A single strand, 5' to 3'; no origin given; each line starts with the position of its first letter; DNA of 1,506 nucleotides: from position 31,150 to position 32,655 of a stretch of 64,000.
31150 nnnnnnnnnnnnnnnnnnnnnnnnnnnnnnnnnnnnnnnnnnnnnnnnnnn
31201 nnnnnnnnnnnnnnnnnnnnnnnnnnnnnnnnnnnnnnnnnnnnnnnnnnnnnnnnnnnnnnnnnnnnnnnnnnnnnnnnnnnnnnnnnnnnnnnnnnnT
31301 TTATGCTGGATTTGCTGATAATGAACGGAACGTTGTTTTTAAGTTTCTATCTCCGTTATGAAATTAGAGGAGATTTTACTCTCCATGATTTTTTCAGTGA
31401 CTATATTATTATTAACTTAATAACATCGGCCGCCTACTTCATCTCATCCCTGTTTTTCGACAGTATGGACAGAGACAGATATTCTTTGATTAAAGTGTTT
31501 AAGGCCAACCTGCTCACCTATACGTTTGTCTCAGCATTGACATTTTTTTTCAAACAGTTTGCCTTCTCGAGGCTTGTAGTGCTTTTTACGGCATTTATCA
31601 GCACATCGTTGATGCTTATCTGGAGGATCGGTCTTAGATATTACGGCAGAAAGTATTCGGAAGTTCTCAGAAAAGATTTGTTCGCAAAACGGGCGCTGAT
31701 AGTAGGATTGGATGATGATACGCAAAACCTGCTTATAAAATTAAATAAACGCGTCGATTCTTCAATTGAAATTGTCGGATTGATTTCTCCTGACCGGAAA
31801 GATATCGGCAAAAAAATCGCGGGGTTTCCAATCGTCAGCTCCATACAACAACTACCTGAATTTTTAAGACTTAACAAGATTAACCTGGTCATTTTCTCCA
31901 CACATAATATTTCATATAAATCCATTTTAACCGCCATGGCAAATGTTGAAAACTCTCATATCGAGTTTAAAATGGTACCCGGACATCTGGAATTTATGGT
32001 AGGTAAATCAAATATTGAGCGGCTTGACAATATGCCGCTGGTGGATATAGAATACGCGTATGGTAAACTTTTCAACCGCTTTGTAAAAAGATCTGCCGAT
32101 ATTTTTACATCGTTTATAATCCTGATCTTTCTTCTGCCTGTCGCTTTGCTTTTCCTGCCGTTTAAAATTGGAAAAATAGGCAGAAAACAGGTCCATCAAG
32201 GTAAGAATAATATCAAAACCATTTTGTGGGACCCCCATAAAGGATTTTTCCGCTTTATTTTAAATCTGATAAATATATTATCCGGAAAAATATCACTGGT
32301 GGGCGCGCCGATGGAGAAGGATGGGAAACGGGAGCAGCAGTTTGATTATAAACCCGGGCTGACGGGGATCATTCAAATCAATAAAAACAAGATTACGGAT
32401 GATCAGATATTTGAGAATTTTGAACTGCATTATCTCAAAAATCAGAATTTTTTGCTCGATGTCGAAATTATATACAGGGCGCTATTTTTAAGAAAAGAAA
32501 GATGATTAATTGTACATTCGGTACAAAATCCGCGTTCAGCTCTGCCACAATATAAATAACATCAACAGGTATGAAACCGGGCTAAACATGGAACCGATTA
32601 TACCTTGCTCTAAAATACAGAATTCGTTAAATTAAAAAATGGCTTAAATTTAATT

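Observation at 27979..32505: Tandem pair of 'catalytic head + 4TM/Rossmann/pseudo-PGT tail' proteins: candidate undescribed initiation and hand-off complex for lipid-linked glycan assembly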

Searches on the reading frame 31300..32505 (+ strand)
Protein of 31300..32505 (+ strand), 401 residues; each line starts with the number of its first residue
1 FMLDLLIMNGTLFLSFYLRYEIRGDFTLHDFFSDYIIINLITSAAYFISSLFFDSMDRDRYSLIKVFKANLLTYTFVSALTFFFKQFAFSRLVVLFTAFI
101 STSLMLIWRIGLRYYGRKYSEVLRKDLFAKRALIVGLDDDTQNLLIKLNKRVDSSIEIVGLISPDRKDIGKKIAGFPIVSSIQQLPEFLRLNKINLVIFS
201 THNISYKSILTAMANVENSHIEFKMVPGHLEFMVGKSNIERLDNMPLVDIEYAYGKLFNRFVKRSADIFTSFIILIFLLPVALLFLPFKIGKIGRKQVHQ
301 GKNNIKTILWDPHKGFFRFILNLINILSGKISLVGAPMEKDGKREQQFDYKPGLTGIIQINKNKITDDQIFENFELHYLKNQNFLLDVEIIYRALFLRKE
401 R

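Call 7: search_solved_structures(query=window:31300-32505:+, show_alignments=3, max_evalue=0.01)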
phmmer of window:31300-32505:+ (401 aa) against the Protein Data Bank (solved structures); distinct sequences matched with E-value up to 0.01: 7.
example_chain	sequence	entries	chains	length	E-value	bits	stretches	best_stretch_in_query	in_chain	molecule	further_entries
8t53_A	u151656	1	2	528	3.8e-07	33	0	39-300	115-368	Undecaprenyl-phosphate galactose phosphotransferase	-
8e37_B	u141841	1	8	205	9.1e-07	31.7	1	323-394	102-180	N,N'-diacetylbacilliosaminyl-1-phosphate transferase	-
8g1n_A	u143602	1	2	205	1e-06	31.6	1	323-392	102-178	N,N'-diacetylbacilliosaminyl-1-phosphate transferase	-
30us_A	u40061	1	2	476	1.7e-05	27.6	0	322-395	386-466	UDP-Gal::undecaprenolphosphate Gal-1-P transferase WbaP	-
9s8l_A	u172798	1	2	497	1.8e-05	27.5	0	322-395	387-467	UDP-Gal::undecaprenolphosphate Gal-1-P transferase WbaP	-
9s7s_A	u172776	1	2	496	2.1e-05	27.3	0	322-395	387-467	UDP-Gal::undecaprenolphosphate Gal-1-P transferase WbaP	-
30wc_A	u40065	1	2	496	2.1e-05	27.3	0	322-395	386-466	Undecaprenyl-phosphate galactose phosphotransferase WbaP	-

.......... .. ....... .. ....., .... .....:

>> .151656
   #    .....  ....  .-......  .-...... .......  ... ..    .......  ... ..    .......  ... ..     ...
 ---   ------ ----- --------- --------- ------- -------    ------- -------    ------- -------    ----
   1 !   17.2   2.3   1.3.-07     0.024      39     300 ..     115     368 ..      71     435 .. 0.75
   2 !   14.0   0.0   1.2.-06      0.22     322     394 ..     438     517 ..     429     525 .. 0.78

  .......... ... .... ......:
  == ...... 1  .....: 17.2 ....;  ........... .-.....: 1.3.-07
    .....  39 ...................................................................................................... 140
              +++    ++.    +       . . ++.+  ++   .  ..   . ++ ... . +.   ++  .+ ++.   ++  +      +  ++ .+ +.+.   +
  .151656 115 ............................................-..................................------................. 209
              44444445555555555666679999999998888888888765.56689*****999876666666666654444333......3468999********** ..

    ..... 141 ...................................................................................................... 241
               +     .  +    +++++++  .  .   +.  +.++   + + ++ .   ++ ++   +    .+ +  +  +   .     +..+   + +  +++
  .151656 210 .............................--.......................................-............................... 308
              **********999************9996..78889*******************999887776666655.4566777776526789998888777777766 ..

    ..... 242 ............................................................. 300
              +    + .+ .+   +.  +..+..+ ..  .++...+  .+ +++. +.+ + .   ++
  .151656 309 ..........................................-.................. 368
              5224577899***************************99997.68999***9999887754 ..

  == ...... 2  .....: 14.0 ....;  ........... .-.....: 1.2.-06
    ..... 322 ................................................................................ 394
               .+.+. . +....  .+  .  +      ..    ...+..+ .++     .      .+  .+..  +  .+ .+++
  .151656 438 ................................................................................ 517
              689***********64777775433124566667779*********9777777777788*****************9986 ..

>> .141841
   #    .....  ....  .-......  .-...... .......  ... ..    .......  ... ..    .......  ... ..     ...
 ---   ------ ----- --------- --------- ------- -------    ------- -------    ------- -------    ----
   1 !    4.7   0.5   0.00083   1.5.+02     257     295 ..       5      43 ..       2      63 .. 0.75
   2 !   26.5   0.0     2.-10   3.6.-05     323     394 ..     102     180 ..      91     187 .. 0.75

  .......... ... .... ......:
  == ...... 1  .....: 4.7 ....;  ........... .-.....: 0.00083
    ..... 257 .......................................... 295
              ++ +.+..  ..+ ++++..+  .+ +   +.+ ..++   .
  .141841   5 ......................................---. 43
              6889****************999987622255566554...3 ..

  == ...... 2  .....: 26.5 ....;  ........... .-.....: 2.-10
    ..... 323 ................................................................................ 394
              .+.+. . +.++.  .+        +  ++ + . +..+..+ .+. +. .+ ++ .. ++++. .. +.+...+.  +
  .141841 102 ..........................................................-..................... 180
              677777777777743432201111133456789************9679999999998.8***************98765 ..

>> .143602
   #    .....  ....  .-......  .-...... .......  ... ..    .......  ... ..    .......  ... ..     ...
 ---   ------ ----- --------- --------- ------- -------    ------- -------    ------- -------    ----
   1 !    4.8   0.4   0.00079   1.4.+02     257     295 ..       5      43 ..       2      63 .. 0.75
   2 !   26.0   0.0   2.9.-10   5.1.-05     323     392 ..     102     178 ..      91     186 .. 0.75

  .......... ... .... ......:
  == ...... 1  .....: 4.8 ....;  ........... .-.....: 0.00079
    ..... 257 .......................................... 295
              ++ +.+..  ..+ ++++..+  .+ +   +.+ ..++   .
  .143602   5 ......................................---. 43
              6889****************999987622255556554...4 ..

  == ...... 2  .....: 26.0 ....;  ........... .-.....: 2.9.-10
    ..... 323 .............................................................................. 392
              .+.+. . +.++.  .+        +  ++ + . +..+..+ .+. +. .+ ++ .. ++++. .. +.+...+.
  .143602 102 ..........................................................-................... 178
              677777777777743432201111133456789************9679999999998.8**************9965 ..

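Call 30: search_protein_representatives(protein=window:31300-32502:+)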
Query: 401 residues. Proteins with E-value up to 0.001 (for the whole library): 3187; up to 1e-10: 570; up to 1e-30: 75. The best 150 are listed.
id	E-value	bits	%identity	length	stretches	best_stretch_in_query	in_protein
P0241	1.3e-82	294.5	52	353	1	6-288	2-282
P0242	1.5e-81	291.1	43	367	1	42-395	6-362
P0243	6.5e-80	285.7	41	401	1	3-396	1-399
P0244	1.6e-78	281.2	52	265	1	135-396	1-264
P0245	4.2e-75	269.9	39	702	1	2-396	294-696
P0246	1.1e-70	255.3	37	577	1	2-396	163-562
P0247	8.5e-70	252.4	30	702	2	56-396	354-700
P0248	5.4e-64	233.3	35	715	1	3-395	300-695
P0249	2.6e-58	214.6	35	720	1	3-399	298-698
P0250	1.2e-55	205.9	39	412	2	40-283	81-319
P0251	2.0e-55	205.1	34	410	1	35-396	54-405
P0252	1.4e-54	202.3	52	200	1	197-394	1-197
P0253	1.8e-54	202.0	31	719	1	13-396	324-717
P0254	2.0e-53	198.6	34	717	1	4-395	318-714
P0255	2.3e-53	198.4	34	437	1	2-396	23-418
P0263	3.3e-47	178.1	30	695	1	3-396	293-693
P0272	1.1e-42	163.2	30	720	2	2-295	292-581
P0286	9.4e-40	153.5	27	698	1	3-395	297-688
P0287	1.5e-39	152.8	29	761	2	3-281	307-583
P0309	1.3e-31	126.8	26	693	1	7-396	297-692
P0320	1.8e-30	123.0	26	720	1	2-396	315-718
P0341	4.7e-26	108.4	24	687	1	16-395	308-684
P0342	5.3e-26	108.3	28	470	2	4-285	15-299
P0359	4.7e-22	95.3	22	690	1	34-395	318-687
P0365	1.2e-20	90.7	28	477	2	48-304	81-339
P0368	2.8e-20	89.4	28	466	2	4-286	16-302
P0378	2.7e-19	86.2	28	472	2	4-301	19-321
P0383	7.0e-19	84.8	26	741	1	3-393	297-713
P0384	7.9e-19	84.7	28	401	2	63-285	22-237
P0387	9.9e-19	84.3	27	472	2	3-285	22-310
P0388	1.2e-18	84.1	30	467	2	64-302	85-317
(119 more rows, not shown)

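Call 33: list_cluster_members(proteins=[P0247, P0254, P0263, P0272, P0286, P0309, P0320, P0341, P0359, P0383])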
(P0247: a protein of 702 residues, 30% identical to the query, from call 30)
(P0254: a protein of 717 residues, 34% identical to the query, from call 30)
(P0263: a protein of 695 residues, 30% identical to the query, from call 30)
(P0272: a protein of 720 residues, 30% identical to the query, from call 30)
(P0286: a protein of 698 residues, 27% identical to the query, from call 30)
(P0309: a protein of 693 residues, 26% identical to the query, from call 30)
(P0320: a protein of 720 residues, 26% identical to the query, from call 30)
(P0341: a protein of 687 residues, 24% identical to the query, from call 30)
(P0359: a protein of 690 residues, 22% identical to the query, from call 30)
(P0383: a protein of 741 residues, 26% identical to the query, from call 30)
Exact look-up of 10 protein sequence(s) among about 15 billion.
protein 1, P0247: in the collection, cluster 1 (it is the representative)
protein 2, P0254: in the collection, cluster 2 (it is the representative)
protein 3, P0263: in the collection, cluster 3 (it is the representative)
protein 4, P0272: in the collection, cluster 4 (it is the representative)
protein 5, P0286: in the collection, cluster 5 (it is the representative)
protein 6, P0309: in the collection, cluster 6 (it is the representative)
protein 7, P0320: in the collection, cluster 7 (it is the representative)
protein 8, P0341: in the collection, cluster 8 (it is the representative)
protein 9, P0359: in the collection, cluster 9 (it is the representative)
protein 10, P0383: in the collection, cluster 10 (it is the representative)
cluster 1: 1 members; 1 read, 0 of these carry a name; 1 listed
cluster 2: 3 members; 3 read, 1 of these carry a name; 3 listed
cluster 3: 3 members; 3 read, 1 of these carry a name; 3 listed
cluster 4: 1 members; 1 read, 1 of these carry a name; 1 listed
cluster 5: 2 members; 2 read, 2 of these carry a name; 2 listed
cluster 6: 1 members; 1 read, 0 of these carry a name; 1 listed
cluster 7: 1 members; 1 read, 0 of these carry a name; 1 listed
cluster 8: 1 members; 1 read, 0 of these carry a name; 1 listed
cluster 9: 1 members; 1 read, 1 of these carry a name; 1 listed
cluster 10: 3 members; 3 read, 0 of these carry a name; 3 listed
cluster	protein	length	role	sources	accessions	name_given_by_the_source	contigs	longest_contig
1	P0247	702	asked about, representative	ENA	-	-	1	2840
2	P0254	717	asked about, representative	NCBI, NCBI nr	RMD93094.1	MAG: glycosyltransferase [Calditrichaeota bacterium] | MAG: glycosyltransferase [Calditrichota bacterium]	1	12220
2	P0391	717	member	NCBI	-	-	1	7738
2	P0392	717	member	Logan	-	-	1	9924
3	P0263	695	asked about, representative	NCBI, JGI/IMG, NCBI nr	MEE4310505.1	MAG: glycosyltransferase [candidate division KSB1 bacterium] | GT2 family glycosyltransferase/lipopolysaccharide/colanic/teichoic acid biosynthesis ... | glycosyltransferase [candidate division KSB1 bacterium]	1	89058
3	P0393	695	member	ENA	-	-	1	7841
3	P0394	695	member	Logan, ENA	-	-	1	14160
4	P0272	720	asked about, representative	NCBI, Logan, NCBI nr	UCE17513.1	MAG: glycosyltransferase [Gemmatimonadota bacterium]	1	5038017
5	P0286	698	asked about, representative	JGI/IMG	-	hypothetical protein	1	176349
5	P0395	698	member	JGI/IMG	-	GT2 family glycosyltransferase/lipopolysaccharide/colanic/teichoic acid biosynthesis ...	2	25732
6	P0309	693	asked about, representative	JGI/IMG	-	-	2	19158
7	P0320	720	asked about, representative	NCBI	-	-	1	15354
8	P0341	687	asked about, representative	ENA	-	-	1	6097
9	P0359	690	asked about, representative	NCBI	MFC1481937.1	glycosyltransferase [Candidatus Neomarinimicrobiota bacterium]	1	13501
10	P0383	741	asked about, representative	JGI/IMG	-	-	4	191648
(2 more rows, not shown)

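Call 35: find_encoding_contigs(protein=P0272, flank=8000, max_places=1)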
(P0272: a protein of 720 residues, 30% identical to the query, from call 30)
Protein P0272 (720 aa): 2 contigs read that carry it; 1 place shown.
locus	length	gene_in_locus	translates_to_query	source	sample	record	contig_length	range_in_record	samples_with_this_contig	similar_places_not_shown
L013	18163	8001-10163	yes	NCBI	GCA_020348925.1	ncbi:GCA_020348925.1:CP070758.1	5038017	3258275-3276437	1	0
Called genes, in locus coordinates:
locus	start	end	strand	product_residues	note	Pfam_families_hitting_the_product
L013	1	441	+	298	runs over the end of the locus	PF03706:LPG_synthase_TM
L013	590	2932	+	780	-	PF09586:YfhO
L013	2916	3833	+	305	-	PF01370:Epimerase, PF04321:RmlD_sub_bind, PF16363:GDP_Man_Dehyd, PF02719:Polysacc_synt_2, PF07993:NAD_binding_4 (weak)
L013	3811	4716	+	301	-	PF01040:UbiA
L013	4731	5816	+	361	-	PF04015:DUF362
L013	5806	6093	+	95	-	-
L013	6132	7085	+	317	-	PF03706:LPG_synthase_TM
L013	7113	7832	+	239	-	PF00535:Glycos_transf_2, PF13641:Glyco_tranf_2_3 (weak)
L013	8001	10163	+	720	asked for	PF00535:Glycos_transf_2, PF13641:Glyco_tranf_2_3, PF13632:Glyco_trans_2_3, PF13727:CoA_binding_3, PF02397:Bac_transf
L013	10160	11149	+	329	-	PF03255:ACCA, PF01039:Carboxyl_trans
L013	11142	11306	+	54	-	PF03966:Trm112p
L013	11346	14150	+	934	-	-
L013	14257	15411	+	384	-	PF01075:Glyco_transf_9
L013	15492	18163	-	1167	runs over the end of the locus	PF07691:PA14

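Call 36: find_encoding_contigs(protein=P0263, flank=8000, max_places=1)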
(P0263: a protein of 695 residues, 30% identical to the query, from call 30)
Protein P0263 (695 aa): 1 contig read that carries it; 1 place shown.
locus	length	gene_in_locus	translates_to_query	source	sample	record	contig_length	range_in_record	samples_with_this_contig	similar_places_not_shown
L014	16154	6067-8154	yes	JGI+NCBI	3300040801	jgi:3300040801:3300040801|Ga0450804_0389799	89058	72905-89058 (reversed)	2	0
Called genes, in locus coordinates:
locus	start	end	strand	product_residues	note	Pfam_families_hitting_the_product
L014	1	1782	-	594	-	?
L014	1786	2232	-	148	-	-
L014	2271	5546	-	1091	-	PF23166:Ig_N_CWD1 (weak), PF02806:Alpha-amylase_C (faint), PF00128:Alpha-amylase, PF13860:FlgD_ig, PF18962:Por_Secre_tail (weak)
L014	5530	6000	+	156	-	PF02590:SPOUT_MTase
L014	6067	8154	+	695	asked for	PF00535:Glycos_transf_2, PF13641:Glyco_tranf_2_3, PF13712:Glyco_tranf_2_5 (weak), PF13632:Glyco_trans_2_3, PF13727:CoA_binding_3, PF02397:Bac_transf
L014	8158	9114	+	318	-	PF03255:ACCA, PF01039:Carboxyl_trans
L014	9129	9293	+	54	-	PF03966:Trm112p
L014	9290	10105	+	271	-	PF13489:Methyltransf_23, PF13649:Methyltransf_25, PF13847:Methyltransf_31, PF08241:Methyltransf_11, PF08242:Methyltransf_12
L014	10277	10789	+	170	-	PF01844:HNH, PF13395:HNH_4 (weak), PF14279:HNH_5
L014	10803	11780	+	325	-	PF00579:tRNA-synt_1b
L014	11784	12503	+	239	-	PF02616:SMC_ScpA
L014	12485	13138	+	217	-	PF04079:SMC_ScpB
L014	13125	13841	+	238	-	PF01479:S4, PF00849:PseudoU_synth_2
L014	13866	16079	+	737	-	PF17092:PCB_OB (faint), PF00575:S1 (weak), PF13509:S1_2 (faint), PF00575:S1, PF21710:Spt6_S1 (weak), PF00575:S1, PF23459:S1_RRP5 (weak), PF00575:S1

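Call 37: find_encoding_contigs(protein=P0359, flank=8000, max_places=1)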
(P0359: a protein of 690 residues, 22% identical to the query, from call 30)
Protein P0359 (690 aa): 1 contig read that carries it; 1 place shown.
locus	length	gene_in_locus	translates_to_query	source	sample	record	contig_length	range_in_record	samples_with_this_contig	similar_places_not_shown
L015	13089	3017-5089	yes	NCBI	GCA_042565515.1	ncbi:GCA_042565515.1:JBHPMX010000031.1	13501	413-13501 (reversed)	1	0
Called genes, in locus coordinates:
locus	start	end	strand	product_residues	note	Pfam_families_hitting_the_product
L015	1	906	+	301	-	PF16125:DUF4837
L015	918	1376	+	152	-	PF00731:AIRC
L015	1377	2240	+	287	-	PF01370:Epimerase, PF04321:RmlD_sub_bind, PF02719:Polysacc_synt_2, PF16363:GDP_Man_Dehyd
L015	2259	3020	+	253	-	PF00535:Glycos_transf_2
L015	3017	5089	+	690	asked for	PF00535:Glycos_transf_2, PF10111:Glyco_tranf_2_2, PF13641:Glyco_tranf_2_3, PF13632:Glyco_trans_2_3, PF13727:CoA_binding_3, PF02397:Bac_transf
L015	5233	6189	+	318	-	PF03255:ACCA, PF01039:Carboxyl_trans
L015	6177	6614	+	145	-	PF13279:4HBT_2, PF03061:4HBT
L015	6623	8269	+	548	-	PF01039:Carboxyl_trans, PF03255:ACCA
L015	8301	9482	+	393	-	PF13506:Glyco_transf_21, PF00535:Glycos_transf_2, PF13641:Glyco_tranf_2_3, PF13704:Glyco_tranf_2_4 (weak), PF13632:Glyco_trans_2_3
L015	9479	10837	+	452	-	PF07287:AtuA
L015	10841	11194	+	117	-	PF23544:AtuA_ferredoxin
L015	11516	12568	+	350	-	PF08541:ACP_syn_III_C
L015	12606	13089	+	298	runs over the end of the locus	PF00108:Thiolase_N, PF00109:ketoacyl-synt (weak), PF22691:Thiolase_C_1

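Call 69: list_cluster_members(proteins=[P0378, P0384, P0387, P0342, P0388, P0368, P0365, P0245, P0248, P0287])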
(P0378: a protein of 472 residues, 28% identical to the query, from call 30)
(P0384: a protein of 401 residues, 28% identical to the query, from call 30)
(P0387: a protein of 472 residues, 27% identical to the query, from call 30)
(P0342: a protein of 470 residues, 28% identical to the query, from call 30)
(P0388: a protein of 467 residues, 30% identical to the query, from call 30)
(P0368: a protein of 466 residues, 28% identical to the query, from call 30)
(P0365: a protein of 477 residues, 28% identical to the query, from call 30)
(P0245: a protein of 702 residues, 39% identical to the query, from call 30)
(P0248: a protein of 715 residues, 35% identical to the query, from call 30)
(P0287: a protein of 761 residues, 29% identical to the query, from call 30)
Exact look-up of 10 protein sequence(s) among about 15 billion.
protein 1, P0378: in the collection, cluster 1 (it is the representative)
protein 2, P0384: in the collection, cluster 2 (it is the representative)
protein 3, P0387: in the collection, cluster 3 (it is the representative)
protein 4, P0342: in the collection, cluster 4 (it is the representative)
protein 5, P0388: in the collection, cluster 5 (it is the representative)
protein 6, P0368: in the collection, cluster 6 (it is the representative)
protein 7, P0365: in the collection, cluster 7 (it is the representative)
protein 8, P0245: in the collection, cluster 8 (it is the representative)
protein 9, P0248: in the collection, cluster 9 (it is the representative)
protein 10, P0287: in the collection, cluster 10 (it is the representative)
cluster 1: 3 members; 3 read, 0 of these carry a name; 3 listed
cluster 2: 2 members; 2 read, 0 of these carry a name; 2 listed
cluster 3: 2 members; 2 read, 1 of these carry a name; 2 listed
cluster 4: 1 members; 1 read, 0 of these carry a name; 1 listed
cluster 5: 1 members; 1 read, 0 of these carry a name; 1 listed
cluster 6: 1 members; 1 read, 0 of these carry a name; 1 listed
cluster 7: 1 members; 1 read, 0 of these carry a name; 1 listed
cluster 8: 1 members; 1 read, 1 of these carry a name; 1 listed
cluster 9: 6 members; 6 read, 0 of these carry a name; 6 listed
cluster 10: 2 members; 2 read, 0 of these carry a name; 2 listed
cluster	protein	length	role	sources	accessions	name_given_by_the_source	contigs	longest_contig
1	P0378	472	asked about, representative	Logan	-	-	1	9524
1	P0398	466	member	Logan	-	-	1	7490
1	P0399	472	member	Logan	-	-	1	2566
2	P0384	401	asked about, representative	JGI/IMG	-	-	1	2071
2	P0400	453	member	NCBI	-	-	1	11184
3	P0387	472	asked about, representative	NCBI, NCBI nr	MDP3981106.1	MAG: undecaprenyl-phosphate glucose phosphotransferase [Chlamydiota bacterium] | undecaprenyl-phosphate glucose phosphotransferase [Chlamydiota bacterium]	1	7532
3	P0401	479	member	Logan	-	-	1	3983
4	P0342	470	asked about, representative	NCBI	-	-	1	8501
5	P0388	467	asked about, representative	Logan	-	-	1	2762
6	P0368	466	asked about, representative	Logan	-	-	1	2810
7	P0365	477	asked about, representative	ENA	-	-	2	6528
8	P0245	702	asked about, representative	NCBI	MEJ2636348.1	MAG: glycosyltransferase [Calditrichia bacterium]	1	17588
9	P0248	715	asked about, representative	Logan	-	-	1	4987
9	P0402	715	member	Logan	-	-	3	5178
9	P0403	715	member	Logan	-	-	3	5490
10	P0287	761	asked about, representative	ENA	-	-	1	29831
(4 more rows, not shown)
